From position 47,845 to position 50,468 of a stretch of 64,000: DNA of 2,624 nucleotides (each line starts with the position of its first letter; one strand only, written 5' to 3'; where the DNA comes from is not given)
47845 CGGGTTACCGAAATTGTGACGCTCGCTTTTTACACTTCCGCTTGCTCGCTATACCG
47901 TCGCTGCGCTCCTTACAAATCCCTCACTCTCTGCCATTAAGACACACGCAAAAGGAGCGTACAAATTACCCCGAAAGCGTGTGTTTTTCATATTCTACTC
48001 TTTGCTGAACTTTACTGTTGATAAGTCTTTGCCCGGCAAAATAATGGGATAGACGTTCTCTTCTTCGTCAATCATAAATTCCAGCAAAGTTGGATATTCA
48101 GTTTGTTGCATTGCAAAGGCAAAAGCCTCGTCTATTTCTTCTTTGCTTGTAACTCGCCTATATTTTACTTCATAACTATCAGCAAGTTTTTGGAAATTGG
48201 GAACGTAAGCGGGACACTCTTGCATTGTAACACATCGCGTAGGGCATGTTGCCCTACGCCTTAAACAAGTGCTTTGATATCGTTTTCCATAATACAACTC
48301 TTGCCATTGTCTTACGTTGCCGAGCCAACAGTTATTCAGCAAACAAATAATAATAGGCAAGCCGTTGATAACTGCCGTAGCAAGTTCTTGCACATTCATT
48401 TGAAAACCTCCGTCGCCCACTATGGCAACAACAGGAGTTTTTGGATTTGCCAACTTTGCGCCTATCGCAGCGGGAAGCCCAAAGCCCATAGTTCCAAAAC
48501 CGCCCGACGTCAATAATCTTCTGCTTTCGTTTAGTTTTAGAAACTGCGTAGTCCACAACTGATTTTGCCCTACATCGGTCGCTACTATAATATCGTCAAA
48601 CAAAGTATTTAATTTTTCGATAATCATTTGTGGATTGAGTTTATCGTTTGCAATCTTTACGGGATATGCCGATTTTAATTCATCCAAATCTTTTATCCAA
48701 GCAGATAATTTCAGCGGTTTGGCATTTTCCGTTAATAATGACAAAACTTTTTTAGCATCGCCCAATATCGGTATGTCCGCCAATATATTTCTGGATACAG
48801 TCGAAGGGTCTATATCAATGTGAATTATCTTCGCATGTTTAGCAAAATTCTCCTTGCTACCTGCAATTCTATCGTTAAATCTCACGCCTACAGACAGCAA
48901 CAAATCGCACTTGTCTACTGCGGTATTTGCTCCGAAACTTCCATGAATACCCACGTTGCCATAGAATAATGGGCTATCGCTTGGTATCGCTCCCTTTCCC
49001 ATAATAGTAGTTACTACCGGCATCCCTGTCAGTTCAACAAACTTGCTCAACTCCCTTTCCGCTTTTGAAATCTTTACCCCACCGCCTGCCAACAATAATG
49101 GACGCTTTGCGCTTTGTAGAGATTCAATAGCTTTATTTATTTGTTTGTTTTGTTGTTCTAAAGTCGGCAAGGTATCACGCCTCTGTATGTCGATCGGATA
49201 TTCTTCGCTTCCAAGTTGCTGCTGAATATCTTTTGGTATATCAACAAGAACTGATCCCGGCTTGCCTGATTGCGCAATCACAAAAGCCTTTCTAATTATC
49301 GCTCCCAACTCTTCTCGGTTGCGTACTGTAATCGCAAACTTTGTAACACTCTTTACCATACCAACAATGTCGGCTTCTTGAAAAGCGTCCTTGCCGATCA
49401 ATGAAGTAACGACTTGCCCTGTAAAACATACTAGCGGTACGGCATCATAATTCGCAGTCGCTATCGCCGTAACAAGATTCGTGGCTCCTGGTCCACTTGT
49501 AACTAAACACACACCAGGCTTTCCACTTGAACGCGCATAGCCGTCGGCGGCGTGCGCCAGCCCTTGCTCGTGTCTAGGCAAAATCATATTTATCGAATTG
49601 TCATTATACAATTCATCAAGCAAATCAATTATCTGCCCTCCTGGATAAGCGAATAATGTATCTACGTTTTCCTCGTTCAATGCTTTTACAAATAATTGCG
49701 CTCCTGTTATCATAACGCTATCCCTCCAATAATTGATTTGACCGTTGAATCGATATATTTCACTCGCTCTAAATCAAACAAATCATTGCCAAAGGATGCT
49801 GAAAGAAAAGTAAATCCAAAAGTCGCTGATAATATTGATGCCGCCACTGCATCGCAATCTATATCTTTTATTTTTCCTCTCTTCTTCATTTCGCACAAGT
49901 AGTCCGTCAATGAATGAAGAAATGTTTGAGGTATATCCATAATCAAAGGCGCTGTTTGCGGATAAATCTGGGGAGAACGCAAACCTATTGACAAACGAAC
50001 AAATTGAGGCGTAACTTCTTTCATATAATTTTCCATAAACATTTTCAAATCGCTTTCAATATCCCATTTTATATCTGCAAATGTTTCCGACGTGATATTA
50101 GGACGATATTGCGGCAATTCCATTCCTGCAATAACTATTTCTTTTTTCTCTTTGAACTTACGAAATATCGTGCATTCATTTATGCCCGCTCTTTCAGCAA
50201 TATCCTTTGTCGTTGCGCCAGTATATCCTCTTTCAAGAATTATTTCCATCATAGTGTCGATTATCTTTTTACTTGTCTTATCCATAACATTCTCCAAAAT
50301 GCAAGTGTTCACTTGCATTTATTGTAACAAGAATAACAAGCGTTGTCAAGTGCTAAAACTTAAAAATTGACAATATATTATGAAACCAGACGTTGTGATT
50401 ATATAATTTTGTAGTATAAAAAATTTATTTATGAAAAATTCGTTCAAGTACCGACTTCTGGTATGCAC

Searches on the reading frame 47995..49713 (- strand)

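Call 58: search_protein_families(library=pfam, proteins=[window:47995-49713:-], max_evalue=0.001)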
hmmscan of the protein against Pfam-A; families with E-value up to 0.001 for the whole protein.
window:47995-49713:- (572 aa): 3 families
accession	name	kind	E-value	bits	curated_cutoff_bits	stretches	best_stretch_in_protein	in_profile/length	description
PF02775.26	TPP_enzyme_C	-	3.8e-50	170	21.9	1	380-545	1-150/151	Thiamine pyrophosphate enzyme, C-terminal TPP binding domain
PF00205.28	TPP_enzyme_M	-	9.6e-48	161.8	30.4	1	192-325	1-135/137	Thiamine pyrophosphate enzyme, central domain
PF02776.23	TPP_enzyme_N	-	6.4e-40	136.1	26.8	1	3-119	2-119/119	Thiamine pyrophosphate enzyme, N-terminal TPP binding domain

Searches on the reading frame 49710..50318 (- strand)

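Call 58: search_protein_families(library=pfam, proteins=[window:49710-50318:-], max_evalue=0.001)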
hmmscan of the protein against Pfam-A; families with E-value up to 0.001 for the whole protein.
window:49710-50318:- (202 aa): 1 family
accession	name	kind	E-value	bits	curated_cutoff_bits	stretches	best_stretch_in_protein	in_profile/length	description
PF00440.29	TetR_N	-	9.6e-11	41.7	24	1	19-64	1-46/47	Bacterial regulatory proteins, tetR family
